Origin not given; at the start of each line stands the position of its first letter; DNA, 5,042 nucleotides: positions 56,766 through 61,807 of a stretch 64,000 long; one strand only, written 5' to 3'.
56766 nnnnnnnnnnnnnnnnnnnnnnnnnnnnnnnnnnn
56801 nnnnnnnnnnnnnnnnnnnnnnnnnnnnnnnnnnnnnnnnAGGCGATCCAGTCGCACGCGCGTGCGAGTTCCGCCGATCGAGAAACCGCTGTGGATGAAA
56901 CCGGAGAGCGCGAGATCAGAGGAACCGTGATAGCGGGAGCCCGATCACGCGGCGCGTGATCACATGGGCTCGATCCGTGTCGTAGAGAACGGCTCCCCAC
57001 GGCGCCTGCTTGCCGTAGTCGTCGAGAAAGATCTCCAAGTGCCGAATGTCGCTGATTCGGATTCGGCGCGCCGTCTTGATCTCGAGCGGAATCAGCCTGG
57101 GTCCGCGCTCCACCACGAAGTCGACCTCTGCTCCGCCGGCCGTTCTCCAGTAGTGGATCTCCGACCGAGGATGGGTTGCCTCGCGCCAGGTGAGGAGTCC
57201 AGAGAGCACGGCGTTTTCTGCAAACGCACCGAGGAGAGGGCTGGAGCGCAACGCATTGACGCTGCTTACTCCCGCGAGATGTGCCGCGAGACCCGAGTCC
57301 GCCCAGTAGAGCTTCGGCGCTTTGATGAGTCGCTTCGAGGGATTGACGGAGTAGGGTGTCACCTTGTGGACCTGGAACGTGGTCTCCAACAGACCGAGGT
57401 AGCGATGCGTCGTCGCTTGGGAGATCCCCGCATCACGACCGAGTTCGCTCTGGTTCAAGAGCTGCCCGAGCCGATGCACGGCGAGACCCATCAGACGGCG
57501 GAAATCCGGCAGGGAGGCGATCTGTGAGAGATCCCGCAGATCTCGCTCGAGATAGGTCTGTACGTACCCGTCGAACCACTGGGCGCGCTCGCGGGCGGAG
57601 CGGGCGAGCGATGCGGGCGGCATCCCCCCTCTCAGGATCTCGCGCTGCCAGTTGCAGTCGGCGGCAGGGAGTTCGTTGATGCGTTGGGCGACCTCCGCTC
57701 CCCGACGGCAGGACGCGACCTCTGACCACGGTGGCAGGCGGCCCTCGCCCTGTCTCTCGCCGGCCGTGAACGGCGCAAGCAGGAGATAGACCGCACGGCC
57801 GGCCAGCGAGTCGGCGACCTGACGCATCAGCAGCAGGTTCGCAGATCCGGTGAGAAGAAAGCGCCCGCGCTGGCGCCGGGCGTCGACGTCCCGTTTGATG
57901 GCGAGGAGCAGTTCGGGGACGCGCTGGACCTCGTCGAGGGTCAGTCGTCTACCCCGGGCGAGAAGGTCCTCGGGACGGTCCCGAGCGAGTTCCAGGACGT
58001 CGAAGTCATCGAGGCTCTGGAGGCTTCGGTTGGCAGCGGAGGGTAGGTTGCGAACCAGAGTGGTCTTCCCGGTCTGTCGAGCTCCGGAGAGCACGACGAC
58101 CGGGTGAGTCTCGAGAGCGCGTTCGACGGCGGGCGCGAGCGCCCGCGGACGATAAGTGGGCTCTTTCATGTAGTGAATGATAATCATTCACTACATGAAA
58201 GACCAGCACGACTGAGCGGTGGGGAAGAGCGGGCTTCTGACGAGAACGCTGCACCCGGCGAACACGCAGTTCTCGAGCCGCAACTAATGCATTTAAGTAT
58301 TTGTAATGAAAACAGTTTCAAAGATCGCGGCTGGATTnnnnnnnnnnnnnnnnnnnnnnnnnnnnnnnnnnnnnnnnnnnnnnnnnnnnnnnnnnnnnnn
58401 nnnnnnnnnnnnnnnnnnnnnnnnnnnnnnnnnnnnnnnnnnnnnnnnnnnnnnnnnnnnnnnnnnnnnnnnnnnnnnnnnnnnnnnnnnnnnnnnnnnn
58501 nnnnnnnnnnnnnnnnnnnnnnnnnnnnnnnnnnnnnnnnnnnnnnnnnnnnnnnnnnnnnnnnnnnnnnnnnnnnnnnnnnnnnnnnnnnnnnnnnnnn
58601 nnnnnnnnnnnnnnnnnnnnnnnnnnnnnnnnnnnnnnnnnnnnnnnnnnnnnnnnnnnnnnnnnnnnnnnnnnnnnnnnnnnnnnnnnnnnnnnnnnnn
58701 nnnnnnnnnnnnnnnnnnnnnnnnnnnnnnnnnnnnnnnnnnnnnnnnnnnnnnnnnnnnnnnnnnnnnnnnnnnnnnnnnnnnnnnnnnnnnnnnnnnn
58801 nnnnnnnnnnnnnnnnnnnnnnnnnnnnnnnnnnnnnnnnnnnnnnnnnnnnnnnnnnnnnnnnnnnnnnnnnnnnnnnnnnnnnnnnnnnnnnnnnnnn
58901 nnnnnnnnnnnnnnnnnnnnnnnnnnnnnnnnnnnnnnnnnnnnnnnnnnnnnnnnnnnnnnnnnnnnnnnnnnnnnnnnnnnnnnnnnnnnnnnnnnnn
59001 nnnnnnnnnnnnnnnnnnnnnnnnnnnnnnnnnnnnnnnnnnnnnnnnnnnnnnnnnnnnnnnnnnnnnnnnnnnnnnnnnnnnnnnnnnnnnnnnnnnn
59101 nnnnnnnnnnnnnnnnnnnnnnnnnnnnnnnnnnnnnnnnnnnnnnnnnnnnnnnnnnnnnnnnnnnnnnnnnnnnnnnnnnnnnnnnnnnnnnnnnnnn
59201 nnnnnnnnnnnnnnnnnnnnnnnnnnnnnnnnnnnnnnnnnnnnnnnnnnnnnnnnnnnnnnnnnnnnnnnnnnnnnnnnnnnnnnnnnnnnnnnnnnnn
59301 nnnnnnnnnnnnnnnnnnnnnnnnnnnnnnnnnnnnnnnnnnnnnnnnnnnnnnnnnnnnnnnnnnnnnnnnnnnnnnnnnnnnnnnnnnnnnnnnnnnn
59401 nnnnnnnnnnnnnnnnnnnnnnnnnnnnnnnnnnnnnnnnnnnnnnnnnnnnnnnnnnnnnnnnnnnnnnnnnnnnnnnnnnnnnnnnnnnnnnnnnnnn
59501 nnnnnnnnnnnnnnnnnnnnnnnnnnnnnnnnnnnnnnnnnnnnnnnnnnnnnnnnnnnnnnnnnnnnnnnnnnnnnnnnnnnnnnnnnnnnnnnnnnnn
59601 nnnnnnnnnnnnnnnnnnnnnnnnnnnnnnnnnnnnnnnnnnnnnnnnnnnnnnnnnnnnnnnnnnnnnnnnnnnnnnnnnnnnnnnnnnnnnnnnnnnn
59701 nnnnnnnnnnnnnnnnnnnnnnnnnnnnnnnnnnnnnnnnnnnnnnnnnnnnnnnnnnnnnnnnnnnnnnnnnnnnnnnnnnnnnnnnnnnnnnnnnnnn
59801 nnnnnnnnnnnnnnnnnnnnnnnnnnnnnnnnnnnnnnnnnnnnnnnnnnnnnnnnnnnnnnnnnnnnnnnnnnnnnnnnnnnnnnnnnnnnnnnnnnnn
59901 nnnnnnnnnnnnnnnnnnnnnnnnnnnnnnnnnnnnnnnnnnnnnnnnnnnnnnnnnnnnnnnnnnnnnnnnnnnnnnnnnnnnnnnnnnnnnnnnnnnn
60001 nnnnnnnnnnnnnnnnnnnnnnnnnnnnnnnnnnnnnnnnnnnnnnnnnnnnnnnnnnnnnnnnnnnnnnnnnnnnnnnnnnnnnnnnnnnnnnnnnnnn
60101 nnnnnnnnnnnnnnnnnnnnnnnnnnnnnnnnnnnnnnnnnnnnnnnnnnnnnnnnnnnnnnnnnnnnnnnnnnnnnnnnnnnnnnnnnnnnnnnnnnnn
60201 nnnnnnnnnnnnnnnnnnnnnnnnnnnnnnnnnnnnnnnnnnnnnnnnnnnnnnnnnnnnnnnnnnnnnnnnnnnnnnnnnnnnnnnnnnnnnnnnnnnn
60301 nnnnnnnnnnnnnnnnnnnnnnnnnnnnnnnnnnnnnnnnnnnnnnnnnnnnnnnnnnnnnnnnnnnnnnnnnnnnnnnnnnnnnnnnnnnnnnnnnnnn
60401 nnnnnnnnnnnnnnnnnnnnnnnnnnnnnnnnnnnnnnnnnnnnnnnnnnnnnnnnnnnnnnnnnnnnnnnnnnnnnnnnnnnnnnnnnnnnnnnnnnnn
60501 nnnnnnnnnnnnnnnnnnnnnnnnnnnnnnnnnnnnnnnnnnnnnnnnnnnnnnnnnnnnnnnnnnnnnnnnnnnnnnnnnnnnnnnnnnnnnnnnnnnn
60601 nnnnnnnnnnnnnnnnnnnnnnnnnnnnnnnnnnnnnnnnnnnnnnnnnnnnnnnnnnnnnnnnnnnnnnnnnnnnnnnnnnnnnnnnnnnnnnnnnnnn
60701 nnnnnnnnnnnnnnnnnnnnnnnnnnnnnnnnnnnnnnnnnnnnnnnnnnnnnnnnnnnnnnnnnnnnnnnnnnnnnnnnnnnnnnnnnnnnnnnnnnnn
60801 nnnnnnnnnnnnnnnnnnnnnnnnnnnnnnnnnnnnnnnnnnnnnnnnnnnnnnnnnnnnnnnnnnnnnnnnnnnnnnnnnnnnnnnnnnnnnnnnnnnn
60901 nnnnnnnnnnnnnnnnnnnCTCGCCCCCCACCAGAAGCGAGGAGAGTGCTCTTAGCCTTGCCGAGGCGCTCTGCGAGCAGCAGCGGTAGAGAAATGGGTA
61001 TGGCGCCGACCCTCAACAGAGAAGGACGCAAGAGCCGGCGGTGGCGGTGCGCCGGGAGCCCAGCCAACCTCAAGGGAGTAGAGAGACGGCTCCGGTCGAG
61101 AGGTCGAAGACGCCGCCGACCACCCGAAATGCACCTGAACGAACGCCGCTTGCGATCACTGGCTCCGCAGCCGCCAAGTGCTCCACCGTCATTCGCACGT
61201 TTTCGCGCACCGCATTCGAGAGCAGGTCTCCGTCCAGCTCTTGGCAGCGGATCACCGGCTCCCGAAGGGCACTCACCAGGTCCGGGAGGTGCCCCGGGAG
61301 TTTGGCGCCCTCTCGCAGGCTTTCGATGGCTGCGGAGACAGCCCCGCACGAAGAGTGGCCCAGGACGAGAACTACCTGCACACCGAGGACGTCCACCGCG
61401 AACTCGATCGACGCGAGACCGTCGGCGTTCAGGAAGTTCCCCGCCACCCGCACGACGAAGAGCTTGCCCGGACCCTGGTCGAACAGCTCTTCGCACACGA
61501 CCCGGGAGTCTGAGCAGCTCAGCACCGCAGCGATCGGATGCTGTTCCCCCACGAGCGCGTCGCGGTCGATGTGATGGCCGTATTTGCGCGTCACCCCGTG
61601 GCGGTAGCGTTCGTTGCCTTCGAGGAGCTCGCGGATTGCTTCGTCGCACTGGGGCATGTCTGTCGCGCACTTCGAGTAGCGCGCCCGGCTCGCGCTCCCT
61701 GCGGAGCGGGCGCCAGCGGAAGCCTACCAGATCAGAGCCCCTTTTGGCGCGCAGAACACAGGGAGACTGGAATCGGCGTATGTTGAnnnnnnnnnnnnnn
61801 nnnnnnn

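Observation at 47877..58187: Island-borne signalling cluster: two 7TM histidine kinases, each divergently paired with a PilZ fusion, plus membrane, HEAT/SEC-C and AAA partners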

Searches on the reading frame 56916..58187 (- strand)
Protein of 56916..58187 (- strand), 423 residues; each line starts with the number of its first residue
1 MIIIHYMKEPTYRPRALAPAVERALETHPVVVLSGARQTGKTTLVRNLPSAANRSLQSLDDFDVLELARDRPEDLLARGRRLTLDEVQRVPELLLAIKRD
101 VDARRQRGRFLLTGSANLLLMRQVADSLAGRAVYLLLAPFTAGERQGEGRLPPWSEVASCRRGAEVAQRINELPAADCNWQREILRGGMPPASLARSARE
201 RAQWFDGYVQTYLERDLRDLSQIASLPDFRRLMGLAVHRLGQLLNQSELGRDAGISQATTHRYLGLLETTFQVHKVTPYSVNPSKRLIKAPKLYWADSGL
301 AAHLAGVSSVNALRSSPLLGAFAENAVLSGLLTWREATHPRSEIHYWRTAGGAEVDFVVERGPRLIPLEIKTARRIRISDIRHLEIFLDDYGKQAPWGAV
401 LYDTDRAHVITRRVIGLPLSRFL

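Call 4: search_protein_families(library=pfam, max_evalue=0.01, proteins=[window:56916-58187:-])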
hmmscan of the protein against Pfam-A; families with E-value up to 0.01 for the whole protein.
window:56916-58187:- (423 aa): 4 families
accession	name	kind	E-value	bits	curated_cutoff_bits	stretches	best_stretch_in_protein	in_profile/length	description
PF13635.12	DUF4143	-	2.5e-44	151.3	28.1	1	214-372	1-159/160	Domain of unknown function (DUF4143)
PF13173.12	AAA_14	-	6.5e-23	81.6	27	1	28-144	2-127/129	AAA domain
PF13191.12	AAA_16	-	1.8e-05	25.8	32.6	1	16-94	11-109/167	AAA ATPase domain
PF13401.12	AAA_22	-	0.0027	18.4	27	0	27-53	4-30/130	AAA domain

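Call 58: search_protein_families(library=ncbifam, max_evalue=0.01, proteins=[window:56916-58187:-])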
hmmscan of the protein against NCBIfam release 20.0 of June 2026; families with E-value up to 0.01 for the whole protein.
window:56916-58187:- (423 aa): 0 families

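Call 89: search_protein_families(library=padloc, max_evalue=0.001, proteins=[window:56916-58187:-])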
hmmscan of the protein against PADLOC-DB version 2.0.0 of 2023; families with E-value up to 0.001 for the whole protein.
window:56916-58187:- (423 aa): 8 families
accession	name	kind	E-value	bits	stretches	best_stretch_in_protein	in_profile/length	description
PDLC04790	PDC-S01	-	2.7e-119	396.6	1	4-422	5-417/422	-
PDLC04789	PDC-S01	-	2.8e-50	169.4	1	15-391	4-356/375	-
PDLC04787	PDC-S01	-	1.2e-28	98.1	1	6-364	5-349/412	-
PDLC04791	PDC-S01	-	1.4e-28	97.7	2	183-381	161-360/395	-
PDLC04788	PDC-S01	-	1.3e-18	65.2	1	31-392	22-399/448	-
PDLC04786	PDC-S01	-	2.4e-16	57.5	1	288-380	303-394/439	-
PDLC04792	PDC-S01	-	6.1e-12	42.8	1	291-378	305-390/452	-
PDLC00915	TRIP13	-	0.00075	17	0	24-67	59-101/302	TRIP13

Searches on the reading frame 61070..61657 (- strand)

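Call 22: search_protein_families(library=pfam, max_evalue=0.001, proteins=[window:61070-61657:-])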
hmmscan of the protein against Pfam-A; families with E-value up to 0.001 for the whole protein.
window:61070-61657:- (195 aa): 1 family
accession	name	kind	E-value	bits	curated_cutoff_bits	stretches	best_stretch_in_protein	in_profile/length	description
PF00484.24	Pro_CA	-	1e-37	130.2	25.7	1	44-191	2-156/156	Carbonic anhydrase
